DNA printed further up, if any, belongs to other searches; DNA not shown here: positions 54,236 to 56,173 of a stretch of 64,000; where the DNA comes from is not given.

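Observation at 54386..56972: Vsr endonuclease fused in-frame to an m5C methyltransferase, followed by a coupled PD-(D/E)xK-like candidate restriction enzyme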

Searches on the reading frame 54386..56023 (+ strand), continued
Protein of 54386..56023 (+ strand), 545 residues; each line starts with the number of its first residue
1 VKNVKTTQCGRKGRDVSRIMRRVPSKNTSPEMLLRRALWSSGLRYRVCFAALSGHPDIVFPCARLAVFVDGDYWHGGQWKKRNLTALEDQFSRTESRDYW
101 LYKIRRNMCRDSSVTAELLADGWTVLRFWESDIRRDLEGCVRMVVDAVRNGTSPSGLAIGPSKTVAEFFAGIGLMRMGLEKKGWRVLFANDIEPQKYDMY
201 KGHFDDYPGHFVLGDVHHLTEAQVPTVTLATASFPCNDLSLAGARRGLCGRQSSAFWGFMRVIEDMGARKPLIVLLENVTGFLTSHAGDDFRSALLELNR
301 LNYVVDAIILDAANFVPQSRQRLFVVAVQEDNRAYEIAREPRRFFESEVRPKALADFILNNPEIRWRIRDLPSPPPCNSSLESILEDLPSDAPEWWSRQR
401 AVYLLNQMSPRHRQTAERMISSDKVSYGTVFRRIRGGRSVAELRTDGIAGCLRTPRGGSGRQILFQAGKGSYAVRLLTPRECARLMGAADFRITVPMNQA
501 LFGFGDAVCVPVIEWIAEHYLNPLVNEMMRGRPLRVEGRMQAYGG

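Call 11: find_homologous_proteins(query=window:54386-56023:+, max_evalue=1e-10)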
Query window:54386-56023:+ (545 aa): 6938 proteins with E <= 1e-10 among 8000 candidates; the best 120 are listed.
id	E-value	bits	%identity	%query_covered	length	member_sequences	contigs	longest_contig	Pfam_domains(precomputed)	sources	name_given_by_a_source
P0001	0.0e+0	1185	100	93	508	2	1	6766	PF00145.24,PF03852.22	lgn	-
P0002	1.3e-246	838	67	98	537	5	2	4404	PF00145.24,PF03852.22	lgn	-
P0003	1.6e-244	831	67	96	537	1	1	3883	PF00145.24,PF03852.22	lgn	-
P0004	1.6e-243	827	67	96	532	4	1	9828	PF04480.19,PF00145.24,PF03852.22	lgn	-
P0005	1.2e-242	824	66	97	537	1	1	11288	PF00145.24,PF03852.22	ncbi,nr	ncbi:MAG: DNA mismatch endonuclease Vsr [Firmicutes bacterium]|nr:DNA mismatch endonuclease Vsr [Bac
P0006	2.0e-242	824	67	96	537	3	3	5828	PF00145.24,PF03852.22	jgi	jgi:DNA (cytosine-5)-methyltransferase 1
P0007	1.5e-241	821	67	97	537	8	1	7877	PF00145.24,PF03852.22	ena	-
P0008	1.5e-240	818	65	98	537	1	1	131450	PF00145.24,PF03852.22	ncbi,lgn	-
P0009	1.8e-240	817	68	95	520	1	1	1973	PF00145.24,PF03852.22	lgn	-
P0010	8.9e-240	815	65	96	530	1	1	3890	PF00145.24,PF03852.22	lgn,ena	-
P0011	3.4e-239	813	66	96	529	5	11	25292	PF00145.24,PF03852.22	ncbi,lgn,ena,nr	ncbi:MAG: DNA mismatch endonuclease Vsr [Acidobacteria bacterium]|nr:DNA mismatch endonuclease Vsr [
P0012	1.3e-238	811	67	95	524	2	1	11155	PF00145.24,PF03852.22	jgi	-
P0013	3.2e-238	810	65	96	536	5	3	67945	PF04480.19,PF00145.24,PF03852.22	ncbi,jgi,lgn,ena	-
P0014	3.4e-238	810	66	97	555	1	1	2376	PF00145.24,PF03852.22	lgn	-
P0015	4.8e-238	809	68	95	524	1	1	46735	PF00145.24,PF03852.22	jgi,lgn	jgi:DNA (cytosine-5)-methyltransferase 1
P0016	2.0e-237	807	66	95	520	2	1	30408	PF00145.24,PF03852.22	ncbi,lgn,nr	ncbi:DNA mismatch endonuclease Vsr [Candidatus Poribacteria bacterium]|nr:DNA mismatch endonuclease 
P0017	2.0e-236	804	64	96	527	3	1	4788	PF00145.24,PF03852.22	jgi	-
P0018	2.7e-236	804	66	96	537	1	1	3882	PF00145.24,PF03852.22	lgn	-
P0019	4.1e-236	803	65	96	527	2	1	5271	PF00145.24,PF03852.22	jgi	jgi:DNA (cytosine-5)-methyltransferase 1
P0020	4.8e-236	803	64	97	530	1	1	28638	PF00145.24,PF03852.22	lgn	-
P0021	5.0e-236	803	65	98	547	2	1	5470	PF00145.24,PF03852.22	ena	-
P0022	5.2e-236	803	64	99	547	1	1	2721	PF00145.24,PF03852.22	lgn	-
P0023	9.6e-236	802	65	96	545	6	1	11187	PF04480.19,PF00145.24,PF03852.22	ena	-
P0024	1.0e-235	802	64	98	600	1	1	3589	PF00145.24,PF03852.22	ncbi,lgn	-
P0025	1.7e-235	801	63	96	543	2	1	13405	PF00145.24,PF03852.22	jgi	-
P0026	2.3e-235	801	66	96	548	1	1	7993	PF00145.24,PF03852.22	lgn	-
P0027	4.4e-235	800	65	96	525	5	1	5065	PF00145.24,PF03852.22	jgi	-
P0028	1.8e-234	798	64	95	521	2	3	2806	PF00145.24,PF03852.22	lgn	-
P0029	5.7e-234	796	66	96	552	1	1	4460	PF00145.24,PF03852.22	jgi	-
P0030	1.9e-233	794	65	96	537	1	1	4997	PF00145.24,PF03852.22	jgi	jgi:DNA (cytosine-5)-methyltransferase 1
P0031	3.7e-233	793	64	96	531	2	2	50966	PF00145.24,PF03852.22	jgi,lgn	jgi:DNA (cytosine-5)-methyltransferase 1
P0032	3.2e-232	790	65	96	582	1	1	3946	PF00145.24,PF03852.22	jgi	jgi:DNA (cytosine-5)-methyltransferase 1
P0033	4.1e-232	790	64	95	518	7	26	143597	PF00145.24,PF03852.22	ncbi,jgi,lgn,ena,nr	ncbi:MAG TPA: DNA (cytosine-5-)-methyltransferase [Firmicutes bacterium]|jgi:DNA (cytosine-5)-methyl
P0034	4.7e-232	790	66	96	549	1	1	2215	PF00145.24,PF03852.22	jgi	jgi:DNA (cytosine-5)-methyltransferase 1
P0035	5.0e-232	789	65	96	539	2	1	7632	PF00145.24,PF03852.22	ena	-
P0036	5.2e-232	789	64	97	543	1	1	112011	PF00145.24,PF03852.22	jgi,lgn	jgi:DNA (cytosine-5)-methyltransferase 1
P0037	6.0e-232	789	65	95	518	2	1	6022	PF00145.24,PF03852.22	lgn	-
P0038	8.6e-232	789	63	97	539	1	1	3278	PF00145.24,PF03852.22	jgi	jgi:DNA (cytosine-5)-methyltransferase 1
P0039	9.1e-232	789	63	98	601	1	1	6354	PF00145.24,PF03852.22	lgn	-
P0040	1.6e-231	788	65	97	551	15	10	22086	PF00145.24,PF03852.22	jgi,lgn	-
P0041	3.5e-231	787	64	98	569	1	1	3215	PF00145.24,PF03852.22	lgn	-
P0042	3.5e-231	787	65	95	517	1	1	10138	PF00145.24,PF03852.22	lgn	-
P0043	5.6e-231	786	64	97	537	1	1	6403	PF00145.24,PF03852.22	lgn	-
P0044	6.9e-231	786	64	96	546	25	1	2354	PF00145.24,PF03852.22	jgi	jgi:DNA (cytosine-5)-methyltransferase 1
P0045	7.3e-231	786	65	96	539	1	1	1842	PF00145.24,PF03852.22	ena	-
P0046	7.6e-231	786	65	95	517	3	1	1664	PF00145.24,PF03852.22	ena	-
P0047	1.1e-230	785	63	96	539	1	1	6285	PF00145.24,PF03852.22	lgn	-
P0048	1.2e-230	785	63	97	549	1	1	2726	PF00145.24,PF03852.22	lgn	-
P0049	1.7e-230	784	62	99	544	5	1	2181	PF00145.24,PF03852.22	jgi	jgi:DNA (cytosine-5)-methyltransferase 1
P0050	2.2e-230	784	64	97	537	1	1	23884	PF00145.24,PF03852.22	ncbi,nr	ncbi:MAG: DNA mismatch endonuclease Vsr [Armatimonadetes bacterium]|nr:DNA mismatch endonuclease Vsr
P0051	2.5e-230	784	65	97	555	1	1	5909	PF00145.24,PF03852.22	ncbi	-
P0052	3.1e-230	784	66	94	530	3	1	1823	PF00145.24,PF03852.22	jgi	jgi:DNA (cytosine-5)-methyltransferase 1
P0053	3.4e-230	783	64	95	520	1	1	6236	PF00145.24,PF03852.22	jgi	jgi:DNA (cytosine-5)-methyltransferase 1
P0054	4.0e-230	783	63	98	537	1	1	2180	PF00145.24,PF03852.22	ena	-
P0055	4.6e-230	783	63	97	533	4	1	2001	PF00145.24,PF03852.22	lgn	-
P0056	8.1e-230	782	62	97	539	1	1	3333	PF00145.24,PF03852.22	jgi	jgi:DNA (cytosine-5)-methyltransferase 1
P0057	1.2e-229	782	64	96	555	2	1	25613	PF04480.19,PF00145.24,PF03852.22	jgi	jgi:DNA (cytosine-5)-methyltransferase 1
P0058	1.4e-229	781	66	95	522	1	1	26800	PF00145.24,PF03852.22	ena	-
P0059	3.5e-229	780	66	95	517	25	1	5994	PF00145.24,PF03852.22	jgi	jgi:DNA (cytosine-5)-methyltransferase 1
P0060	4.5e-229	780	65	96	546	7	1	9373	PF00145.24,PF03852.22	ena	-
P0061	6.7e-229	779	66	94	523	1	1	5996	PF00145.24,PF03852.22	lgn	-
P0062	7.7e-229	779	64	94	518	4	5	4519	PF00145.24,PF03852.22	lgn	-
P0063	7.9e-229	779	63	98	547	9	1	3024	PF00145.24,PF03852.22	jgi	jgi:DNA (cytosine-5)-methyltransferase 1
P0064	1.2e-228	778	64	95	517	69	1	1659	PF00145.24,PF03852.22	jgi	jgi:DNA (cytosine-5)-methyltransferase 1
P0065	1.3e-228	778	64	95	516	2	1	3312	PF00145.24,PF03852.22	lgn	-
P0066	1.8e-228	778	65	98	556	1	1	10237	PF00145.24,PF03852.22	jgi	jgi:DNA (cytosine-5)-methyltransferase 1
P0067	2.9e-228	777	63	96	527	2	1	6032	PF04480.19,PF00145.24,PF03852.22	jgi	jgi:DNA (cytosine-5)-methyltransferase 1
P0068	3.2e-228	777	65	94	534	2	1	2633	PF00145.24,PF03852.22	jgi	-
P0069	3.6e-228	777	64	95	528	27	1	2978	PF00145.24,PF03852.22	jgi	jgi:DNA (cytosine-5)-methyltransferase 1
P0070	4.8e-228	776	63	95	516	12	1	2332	PF00145.24,PF03852.22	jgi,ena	-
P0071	5.4e-228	776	65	95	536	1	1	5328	PF00145.24,PF03852.22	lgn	-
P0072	5.5e-228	776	65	96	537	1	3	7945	PF04480.19,PF00145.24,PF03852.22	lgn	-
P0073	8.0e-228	776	63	97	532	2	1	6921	PF04480.19,PF00145.24,PF03852.22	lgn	-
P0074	8.3e-228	776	63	96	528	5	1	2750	PF00145.24,PF03852.22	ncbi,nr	ncbi:MAG TPA: DNA mismatch endonuclease Vsr [Blastocatellia bacterium]|nr:DNA mismatch endonuclease 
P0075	8.7e-228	775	62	95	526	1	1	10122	PF00145.24,PF03852.22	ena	-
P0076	1.1e-227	775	65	95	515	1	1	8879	PF00145.24,PF03852.22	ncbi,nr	ncbi:MAG: DNA mismatch endonuclease Vsr [Chloracidobacterium sp.]|nr:DNA mismatch endonuclease Vsr [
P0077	1.3e-227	775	63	98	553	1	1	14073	PF00145.24,PF03852.22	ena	-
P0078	1.7e-227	774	63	95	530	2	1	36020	PF00145.24,PF03852.22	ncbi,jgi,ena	-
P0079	2.0e-227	774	65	96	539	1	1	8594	PF00145.24,PF03852.22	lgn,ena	-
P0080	3.1e-227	774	66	94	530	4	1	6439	PF00145.24,PF03852.22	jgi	jgi:DNA (cytosine-5)-methyltransferase 1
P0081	3.4e-227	774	62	96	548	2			PF00145.24,PF03852.22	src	-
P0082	3.4e-227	773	65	96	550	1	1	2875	PF00145.24,PF03852.22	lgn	-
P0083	4.8e-227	773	62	99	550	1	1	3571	PF00145.24,PF03852.22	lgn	-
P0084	5.0e-227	773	63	97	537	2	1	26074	PF00145.24,PF03852.22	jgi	-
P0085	5.2e-227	773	64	95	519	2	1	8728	PF00145.24,PF03852.22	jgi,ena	-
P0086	5.9e-227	773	64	96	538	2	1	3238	PF00145.24,PF03852.22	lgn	-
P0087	6.0e-227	773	64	95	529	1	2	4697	PF00145.24,PF03852.22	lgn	-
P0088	6.4e-227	773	63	95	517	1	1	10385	PF00145.24,PF03852.22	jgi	-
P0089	9.3e-227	772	65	96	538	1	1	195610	PF00145.24,PF03852.22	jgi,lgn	jgi:DNA (cytosine-5)-methyltransferase 1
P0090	1.0e-226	772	62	97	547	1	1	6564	PF00145.24,PF03852.22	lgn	-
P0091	1.3e-226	772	63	96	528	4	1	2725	PF00145.24,PF03852.22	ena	-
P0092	1.5e-226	771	63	95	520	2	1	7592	PF00145.24,PF03852.22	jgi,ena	-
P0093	1.8e-226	771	64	94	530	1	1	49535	PF00145.24,PF03852.22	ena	-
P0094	2.2e-226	771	64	96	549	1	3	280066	PF00145.24,PF03852.22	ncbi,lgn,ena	-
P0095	3.0e-226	770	64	96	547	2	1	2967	PF00145.24,PF03852.22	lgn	-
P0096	3.3e-226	770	64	95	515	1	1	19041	PF00145.24,PF03852.22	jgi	jgi:DNA (cytosine-5)-methyltransferase 1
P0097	3.3e-226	770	62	97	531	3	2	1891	PF04480.19,PF00145.24,PF03852.22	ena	-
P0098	4.7e-226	770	62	95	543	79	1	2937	PF00145.24,PF03852.22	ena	-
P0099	5.1e-226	770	63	96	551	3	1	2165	PF00145.24,PF03852.22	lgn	-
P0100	6.6e-226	769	64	96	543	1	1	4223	PF00145.24,PF18741.8,PF03852.22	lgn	-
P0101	6.9e-226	769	62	97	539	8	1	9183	PF00145.24,PF18741.8,PF03852.22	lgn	-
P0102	7.0e-226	769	62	97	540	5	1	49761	PF00145.24,PF03852.22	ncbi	ncbi:MAG: DNA mismatch endonuclease Vsr [Pelobacteraceae bacterium]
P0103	7.5e-226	769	61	98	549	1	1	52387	PF00145.24,PF03852.22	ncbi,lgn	-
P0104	1.7e-225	768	62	99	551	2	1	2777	PF00145.24,PF03852.22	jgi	jgi:DNA (cytosine-5)-methyltransferase 1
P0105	1.8e-225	768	63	95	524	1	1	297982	PF04480.19,PF00145.24,PF03852.22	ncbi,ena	-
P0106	2.2e-225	768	64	95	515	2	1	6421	PF00145.24,PF03852.22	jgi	jgi:DNA (cytosine-5)-methyltransferase 1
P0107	2.3e-225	767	63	96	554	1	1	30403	PF00145.24,PF03852.22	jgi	jgi:DNA (cytosine-5)-methyltransferase 1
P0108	2.4e-225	767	63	95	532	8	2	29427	PF00145.24,PF03852.22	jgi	jgi:DNA (cytosine-5)-methyltransferase 1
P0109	2.4e-225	767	64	97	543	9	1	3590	PF00145.24,PF03852.22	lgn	-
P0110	2.5e-225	767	64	97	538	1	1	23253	PF04480.19,PF00145.24,PF03852.22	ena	-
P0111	3.1e-225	767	64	94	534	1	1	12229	PF04480.19,PF00145.24,PF03852.22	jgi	-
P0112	5.5e-225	766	63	96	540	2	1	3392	PF00145.24,PF03852.22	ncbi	-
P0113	6.7e-225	766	62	97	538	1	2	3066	PF00145.24,PF03852.22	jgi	jgi:DNA (cytosine-5)-methyltransferase 1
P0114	6.7e-225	766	62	97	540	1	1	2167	PF00145.24,PF03852.22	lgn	-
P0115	7.9e-225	766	62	95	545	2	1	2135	PF00145.24,PF03852.22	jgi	jgi:DNA (cytosine-5)-methyltransferase 1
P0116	7.9e-225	766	65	96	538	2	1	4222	PF04480.19,PF00145.24,PF03852.22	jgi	jgi:DNA (cytosine-5)-methyltransferase 1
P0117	9.2e-225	765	63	98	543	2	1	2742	PF00145.24,PF03852.22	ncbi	ncbi:MAG TPA: DNA mismatch endonuclease Vsr [Ktedonobacterales bacterium]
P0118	1.4e-224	765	65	95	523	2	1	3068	PF00145.24,PF18741.8,PF03852.22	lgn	-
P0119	1.7e-224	765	63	96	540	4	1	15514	PF00145.24,PF03852.22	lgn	-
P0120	1.7e-224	765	61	96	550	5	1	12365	PF00145.24,PF03852.22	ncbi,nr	ncbi:MAG TPA: DNA mismatch endonuclease Vsr [Blastocatellia bacterium]|nr:DNA mismatch endonuclease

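Call 59: predict_structure(alignment_id=A3)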
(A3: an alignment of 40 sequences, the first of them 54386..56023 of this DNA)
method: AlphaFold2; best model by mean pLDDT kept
length: 545 residues; sequences in the alignment: 40
mean_pLDDT: 77.5   pTM: 0.76
mean pLDDT of the five models: 77.5, 77.3, 77.0, 76.7, 73.2
residues with pLDDT >= 90: 160; 70-90: 242; 50-70: 91; < 50: 52
segments of 3 or more residues with pLDDT < 50: 1-13, 22-25, 332-342, 452-459, 502-504, 536-545
pLDDT, mean of each block of 10 residues (from residue 1): 35 51 60 91 83 87 87 58 59 71 74 80 81 81 83 61 90 90 93 85 89 92 93 72 54 77 92 92 86 94 94 76 91 45 70 92 88 79 83 89 92 94 91 76 71 45 87 86 80 63 59 92 79 48 32
secondary structure, 60 per line:
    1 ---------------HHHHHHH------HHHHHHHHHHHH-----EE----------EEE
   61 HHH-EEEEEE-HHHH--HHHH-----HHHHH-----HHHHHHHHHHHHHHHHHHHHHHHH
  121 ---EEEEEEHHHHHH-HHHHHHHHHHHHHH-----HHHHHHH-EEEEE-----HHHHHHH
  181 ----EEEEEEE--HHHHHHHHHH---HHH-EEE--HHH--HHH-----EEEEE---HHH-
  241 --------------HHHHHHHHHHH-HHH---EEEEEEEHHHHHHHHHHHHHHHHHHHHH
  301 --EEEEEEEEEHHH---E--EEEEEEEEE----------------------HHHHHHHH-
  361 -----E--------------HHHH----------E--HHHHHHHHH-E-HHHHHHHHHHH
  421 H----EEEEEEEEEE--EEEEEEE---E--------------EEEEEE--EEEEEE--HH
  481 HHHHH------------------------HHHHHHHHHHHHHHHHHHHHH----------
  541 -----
elements in order: H16-22 H29-40 E58-60 E65-70 H72-75 H78-81 H87-91 H97-120 E124-129 H130-135 H137-150 H156-162 E164-168 H174-180 E185-191 H194-203 E211-213 E229-233 H255-265 E273-279 H280-300 E303-311 E321-329 H352-359 H381-384 H398-406 H410-421 E426-435 E438-444 E463-468 E471-476 H479-485 H510-530

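Call 70: find_encoding_contigs(protein=P0001, flank=8000, max_places=6)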
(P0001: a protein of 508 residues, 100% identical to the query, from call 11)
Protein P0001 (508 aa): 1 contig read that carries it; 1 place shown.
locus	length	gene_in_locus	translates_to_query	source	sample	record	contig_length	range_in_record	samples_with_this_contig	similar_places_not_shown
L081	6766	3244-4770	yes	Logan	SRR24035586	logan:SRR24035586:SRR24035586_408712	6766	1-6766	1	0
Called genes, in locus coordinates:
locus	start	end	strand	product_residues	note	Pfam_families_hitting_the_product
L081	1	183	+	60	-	?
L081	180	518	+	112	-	PF07009:NusG_II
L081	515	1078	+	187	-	PF07456:Hpre_diP_synt_I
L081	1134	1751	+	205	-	PF06971:Put_DNA-bind_N, PF02629:CoA_binding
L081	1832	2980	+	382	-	PF02771:Acyl-CoA_dh_N, PF02770:Acyl-CoA_dh_M, PF22924:ACOX_C_alpha1 (faint), PF00441:Acyl-CoA_dh_1, PF08028:Acyl-CoA_dh_2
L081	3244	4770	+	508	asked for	PF03852:Vsr, PF00145:DNA_methylase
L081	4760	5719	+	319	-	PF16280:DUF4928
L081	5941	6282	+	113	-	PF00376:MerR, PF12728:HTH_17 (faint), PF13411:MerR_1, PF13591:MerR_2 (weak)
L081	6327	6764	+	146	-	?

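Call 95: find_encoding_contigs(protein=P0033, flank=3500, max_places=3)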
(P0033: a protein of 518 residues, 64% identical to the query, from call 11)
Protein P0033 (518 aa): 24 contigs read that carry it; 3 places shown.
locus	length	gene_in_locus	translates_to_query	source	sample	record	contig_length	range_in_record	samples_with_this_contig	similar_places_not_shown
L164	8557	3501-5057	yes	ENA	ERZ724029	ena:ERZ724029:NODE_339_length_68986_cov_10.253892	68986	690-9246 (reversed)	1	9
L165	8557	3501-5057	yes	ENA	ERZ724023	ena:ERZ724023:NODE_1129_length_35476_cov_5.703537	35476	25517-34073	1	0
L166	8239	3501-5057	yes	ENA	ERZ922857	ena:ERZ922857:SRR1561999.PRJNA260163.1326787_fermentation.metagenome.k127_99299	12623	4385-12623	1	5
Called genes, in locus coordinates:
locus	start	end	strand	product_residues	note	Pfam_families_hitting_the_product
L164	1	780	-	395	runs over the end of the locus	PF01420:Methylase_S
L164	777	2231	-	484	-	PF12161:HsdM_N, PF02384:N6_Mtase, PF01170:UPF0020 (weak), PF07669:Eco57I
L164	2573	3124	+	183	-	PF00149:Metallophos, PF12850:Metallophos_2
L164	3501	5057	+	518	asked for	PF03852:Vsr, PF00145:DNA_methylase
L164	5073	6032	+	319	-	PF16280:DUF4928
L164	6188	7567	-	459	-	PF00291:PALP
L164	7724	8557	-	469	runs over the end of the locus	PF00078:RVT_1, PF08388:GIIM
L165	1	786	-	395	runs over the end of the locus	PF01420:Methylase_S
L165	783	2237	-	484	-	PF12161:HsdM_N, PF02384:N6_Mtase, PF01170:UPF0020 (weak), PF07669:Eco57I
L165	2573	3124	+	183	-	PF00149:Metallophos, PF12850:Metallophos_2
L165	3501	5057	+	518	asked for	PF03852:Vsr, PF00145:DNA_methylase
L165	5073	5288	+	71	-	-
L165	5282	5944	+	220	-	PF16280:DUF4928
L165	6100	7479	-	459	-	PF00291:PALP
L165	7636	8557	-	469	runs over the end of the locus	PF00078:RVT_1, PF08388:GIIM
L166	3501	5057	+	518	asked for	PF03852:Vsr, PF00145:DNA_methylase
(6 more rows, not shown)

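Call 96: find_encoding_contigs(protein=P0089, flank=3500, max_places=2)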
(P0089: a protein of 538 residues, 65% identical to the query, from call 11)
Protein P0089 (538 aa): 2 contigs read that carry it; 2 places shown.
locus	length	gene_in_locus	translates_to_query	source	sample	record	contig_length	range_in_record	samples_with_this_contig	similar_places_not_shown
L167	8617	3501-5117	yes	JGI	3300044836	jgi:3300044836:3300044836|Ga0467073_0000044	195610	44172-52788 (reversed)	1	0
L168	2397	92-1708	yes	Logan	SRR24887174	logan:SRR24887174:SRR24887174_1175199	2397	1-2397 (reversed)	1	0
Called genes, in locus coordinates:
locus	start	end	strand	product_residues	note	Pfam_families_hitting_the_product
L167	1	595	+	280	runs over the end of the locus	PF03437:BtpA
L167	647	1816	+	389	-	PF00092:VWA, PF13519:VWA_2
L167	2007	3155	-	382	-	PF00072:Response_reg, PF13487:HD_5, PF01966:HD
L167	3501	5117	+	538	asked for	PF03852:Vsr, PF00145:DNA_methylase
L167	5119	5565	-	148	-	PF01741:MscL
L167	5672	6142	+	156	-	PF03352:Adenine_glyco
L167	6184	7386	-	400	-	PF06224:AlkZ-like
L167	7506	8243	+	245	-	PF00756:Esterase (faint), PF20434:BD-FAE (faint), PF07859:Abhydrolase_3 (faint), PF01738:DLH, PF00326:Peptidase_S9 (faint), PF02230:Abhydrolase_2 (weak), PF00561:Abhydrolase_1 (faint), PF12146:Hydrolase_4 (weak)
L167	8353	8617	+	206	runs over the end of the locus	PF00641:Zn_ribbon_RanBP (weak)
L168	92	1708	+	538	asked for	PF03852:Vsr, PF00145:DNA_methylase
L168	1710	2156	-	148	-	PF01741:MscL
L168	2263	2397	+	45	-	?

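Call 97: find_encoding_contigs(protein=P0094, flank=3500, max_places=2)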
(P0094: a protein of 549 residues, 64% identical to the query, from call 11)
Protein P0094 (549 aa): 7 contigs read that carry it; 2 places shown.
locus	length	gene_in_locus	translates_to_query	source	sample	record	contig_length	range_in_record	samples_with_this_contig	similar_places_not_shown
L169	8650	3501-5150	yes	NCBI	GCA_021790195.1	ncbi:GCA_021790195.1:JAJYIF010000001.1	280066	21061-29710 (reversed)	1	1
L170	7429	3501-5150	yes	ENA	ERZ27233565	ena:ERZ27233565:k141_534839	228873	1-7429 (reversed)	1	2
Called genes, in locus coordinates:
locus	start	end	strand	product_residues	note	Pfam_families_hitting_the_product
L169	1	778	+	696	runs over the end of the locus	PF03968:LptD_N (weak), PF19838:LptD_2 (weak), PF04453:LptD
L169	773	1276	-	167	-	PF01583:APS_kinase, PF13671:AAA_33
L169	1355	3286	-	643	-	PF02554:CstA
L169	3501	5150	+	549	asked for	PF03852:Vsr, PF00145:DNA_methylase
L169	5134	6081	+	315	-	PF16280:DUF4928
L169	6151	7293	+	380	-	PF10592:AIPR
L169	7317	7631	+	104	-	PF01527:HTH_Tnp_1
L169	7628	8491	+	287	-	PF13276:HTH_21, PF00665:rve, PF13683:rve_3, PF13333:rve_2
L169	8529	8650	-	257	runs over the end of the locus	PF00378:ECH_1, PF16113:ECH_2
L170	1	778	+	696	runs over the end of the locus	PF03968:LptD_N (weak), PF19838:LptD_2 (weak), PF04453:LptD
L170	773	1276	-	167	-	PF01583:APS_kinase, PF13671:AAA_33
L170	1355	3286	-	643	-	PF02554:CstA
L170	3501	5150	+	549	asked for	PF03852:Vsr, PF00145:DNA_methylase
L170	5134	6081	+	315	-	PF16280:DUF4928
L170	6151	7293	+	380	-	PF10592:AIPR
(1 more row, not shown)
